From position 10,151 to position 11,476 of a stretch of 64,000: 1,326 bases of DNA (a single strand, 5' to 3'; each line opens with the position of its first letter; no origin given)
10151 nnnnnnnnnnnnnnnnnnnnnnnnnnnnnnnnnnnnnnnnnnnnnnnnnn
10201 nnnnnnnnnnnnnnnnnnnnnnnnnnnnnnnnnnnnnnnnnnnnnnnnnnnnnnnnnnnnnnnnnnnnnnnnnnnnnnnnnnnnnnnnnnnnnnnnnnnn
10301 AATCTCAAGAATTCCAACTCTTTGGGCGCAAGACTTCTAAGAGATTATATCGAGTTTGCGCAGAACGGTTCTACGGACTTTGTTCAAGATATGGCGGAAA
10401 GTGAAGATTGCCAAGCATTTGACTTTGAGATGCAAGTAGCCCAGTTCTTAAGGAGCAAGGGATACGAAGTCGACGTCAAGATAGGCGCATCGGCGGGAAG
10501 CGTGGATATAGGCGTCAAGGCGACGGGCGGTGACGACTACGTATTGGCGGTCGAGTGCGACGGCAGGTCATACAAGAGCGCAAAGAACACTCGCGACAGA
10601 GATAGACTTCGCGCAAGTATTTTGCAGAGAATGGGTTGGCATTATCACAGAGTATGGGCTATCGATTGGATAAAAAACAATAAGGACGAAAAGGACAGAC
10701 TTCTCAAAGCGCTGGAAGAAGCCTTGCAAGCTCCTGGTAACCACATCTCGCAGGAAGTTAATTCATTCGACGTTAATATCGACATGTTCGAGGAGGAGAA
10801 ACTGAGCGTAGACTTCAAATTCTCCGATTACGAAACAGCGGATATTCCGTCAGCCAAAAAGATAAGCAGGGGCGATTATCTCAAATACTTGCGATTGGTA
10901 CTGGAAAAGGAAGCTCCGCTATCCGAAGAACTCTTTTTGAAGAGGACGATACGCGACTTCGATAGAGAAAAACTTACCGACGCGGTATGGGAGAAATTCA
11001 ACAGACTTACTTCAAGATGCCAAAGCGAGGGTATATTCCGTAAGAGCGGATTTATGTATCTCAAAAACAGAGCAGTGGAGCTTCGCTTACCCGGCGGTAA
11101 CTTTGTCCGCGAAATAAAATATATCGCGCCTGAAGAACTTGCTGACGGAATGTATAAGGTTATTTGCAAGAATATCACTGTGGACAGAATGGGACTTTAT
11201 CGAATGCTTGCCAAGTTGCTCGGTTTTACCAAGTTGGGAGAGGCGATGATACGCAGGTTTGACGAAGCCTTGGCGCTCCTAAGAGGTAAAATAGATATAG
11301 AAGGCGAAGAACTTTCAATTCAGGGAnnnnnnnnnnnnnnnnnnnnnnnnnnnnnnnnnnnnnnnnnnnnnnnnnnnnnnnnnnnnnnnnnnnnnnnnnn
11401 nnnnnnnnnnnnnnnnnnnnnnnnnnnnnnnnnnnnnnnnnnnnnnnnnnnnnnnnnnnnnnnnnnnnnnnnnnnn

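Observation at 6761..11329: Stand-alone 1,522-aa helicase-nuclease fusion (DUF4011-like N-terminus, Upf1-like SF1 helicase, PD-(D/E)xK DUF559/Vsr-like domain, DUF3320-like tail): candidate single-gene defence module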

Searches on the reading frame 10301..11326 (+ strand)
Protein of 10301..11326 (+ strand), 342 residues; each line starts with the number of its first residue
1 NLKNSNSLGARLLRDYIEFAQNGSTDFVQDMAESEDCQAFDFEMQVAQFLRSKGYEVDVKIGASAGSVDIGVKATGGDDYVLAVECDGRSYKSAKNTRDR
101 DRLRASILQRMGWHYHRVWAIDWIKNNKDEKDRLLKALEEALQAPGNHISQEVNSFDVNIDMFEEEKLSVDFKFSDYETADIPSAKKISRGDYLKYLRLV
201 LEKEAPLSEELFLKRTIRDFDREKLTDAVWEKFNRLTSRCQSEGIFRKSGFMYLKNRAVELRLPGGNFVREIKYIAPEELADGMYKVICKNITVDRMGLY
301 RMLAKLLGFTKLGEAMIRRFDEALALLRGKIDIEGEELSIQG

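Call 58: predict_structure(alignment_id=A1)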
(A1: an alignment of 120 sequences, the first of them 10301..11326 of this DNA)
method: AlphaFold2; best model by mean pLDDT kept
length: 342 residues; sequences in the alignment: 120
mean_pLDDT: 86.8   pTM: 0.55
mean pLDDT of the five models: 86.8, 86.2, 86.0, 85.9, 84.7
residues with pLDDT >= 90: 223; 70-90: 61; 50-70: 39; < 50: 19
segments of 3 or more residues with pLDDT < 50: 26-32, 148-159
pLDDT, mean of each block of 10 residues (from residue 1): 72 78 54 57 94 96 77 92 84 71 85 91 91 96 68 45 59 93 97 97 98 97 97 98 97 97 94 98 96 95 97 98 97 95 84
secondary structure, 60 per line:
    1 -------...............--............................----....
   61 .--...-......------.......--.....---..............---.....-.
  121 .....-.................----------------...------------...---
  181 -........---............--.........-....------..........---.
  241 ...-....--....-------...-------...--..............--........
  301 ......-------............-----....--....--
elements in order: H8-22 H25-52 E57-61 E68-73 E80-86 H89-93 H97-110 E114-118 H120-125 H127-143 E175-177 H182-189 H193-204 H209-215 H217-220 H227-236 H240-243 E245-248 E251-254 E262-264 H277-290 E293-295 H296-306 H314-325 E331-334 E337-340

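Call 61: fold_search(model_id=the predicted structure, library=pdb)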
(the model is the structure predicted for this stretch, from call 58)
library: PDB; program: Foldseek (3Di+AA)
matches with E <= 10: 369; with E <= 0.001: 0
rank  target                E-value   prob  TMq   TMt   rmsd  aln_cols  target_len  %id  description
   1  9i05_Xi               6.7e-03  1.00  0.24  0.19  12.9       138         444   20  Cryo-EM structure of the large subunit of the mitochondrial ribosome from Toxoplasma gondii (released 2025-06-11)
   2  9g6k_LJ               7.1e-03  1.00  0.24  0.19  13.0       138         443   22  LSU structure derived from the LSU sample of the mitoribosome from T. gondii. (released 2024-12-11)
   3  9rw3_C                7.1e-03  0.84  0.15  0.29  14.4       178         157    8  Egalitarian-BicD in complex with hSL1 of the hairy localization element (Structure A) (released 2026-03-25)
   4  9rwb_C                8.0e-03  0.87  0.16  0.31  14.0       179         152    9  Egalitarian-BicD in complex with hSL1 and hSL2 of the hairy localization element (released 2026-03-25)
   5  9rvy_C                9.6e-03  0.80  0.14  0.29  14.4       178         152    9  Egalitarian-BicD in complex with K10 TLS RNA (Structure A) (released 2026-03-25)
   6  3r3p_A                1.1e-02  1.00  0.24  0.75   3.3       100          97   17  Homing Endonuclease I-Bth0305I Catalytic Domain (released 2011-10-05)
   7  3r3p_B                1.2e-02  1.00  0.24  0.75   3.3       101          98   17  Homing Endonuclease I-Bth0305I Catalytic Domain (released 2011-10-05)
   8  8b9x_A                1.8e-02  0.89  0.20  0.25   8.0       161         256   14  Chimeric protein of human UFM1 E3 ligase, UFL1, and DDRGK1 (released 2023-10-25)
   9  3euh_D                2.2e-02  0.77  0.15  0.24  12.2       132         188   20  Crystal Structure of the MukE-MukF Complex (released 2009-01-20)
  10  9rw7_D                2.4e-02  0.69  0.15  0.11  14.2       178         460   10  Egalitarian-BicD in complex with bcdSLV of bicoid mRNA (Structure A) (released 2026-03-25)
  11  3hrl                  2.9e-02  1.00  0.22  0.71   3.3       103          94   20  Crystal structure of a putative endonuclease-like protein (ngo0050) from neisseria gonorrhoeae (released 2009-06-30)
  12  9rw3_D                3.6e-02  0.63  0.15  0.12  14.3       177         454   10  Egalitarian-BicD in complex with hSL1 of the hairy localization element (Structure A) (released 2026-03-25)
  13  8d0b_B                3.6e-02  0.21  0.17  0.16  24.2       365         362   13  Human CST-DNA polymerase alpha/primase preinitiation complex bound to 4xTEL-foldback template (released 2022-06-22)
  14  8b9d_4                3.9e-02  0.38  0.17  0.09  32.5       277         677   13  Human replisome bound by Pol Alpha (released 2023-08-09)
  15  7asv_A                4.1e-02  0.54  0.16  0.30  12.4       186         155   12  Crystal structure of tWHD2 of Rpc5 subunit of human RNA Polymerase III (released 2020-12-30)
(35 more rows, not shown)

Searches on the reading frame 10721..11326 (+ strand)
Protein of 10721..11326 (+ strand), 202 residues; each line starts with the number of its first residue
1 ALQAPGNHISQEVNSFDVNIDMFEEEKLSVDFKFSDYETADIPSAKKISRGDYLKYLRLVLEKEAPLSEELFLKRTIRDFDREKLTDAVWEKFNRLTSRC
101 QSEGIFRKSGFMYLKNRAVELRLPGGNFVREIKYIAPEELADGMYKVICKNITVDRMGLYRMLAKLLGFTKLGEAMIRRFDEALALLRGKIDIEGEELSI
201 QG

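Call 50: search_protein_families(library=pfam, proteins=[window:10721-11326:+], max_evalue=0.1)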
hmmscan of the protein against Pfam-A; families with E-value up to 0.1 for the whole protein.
window:10721-11326:+ (202 aa): 0 families
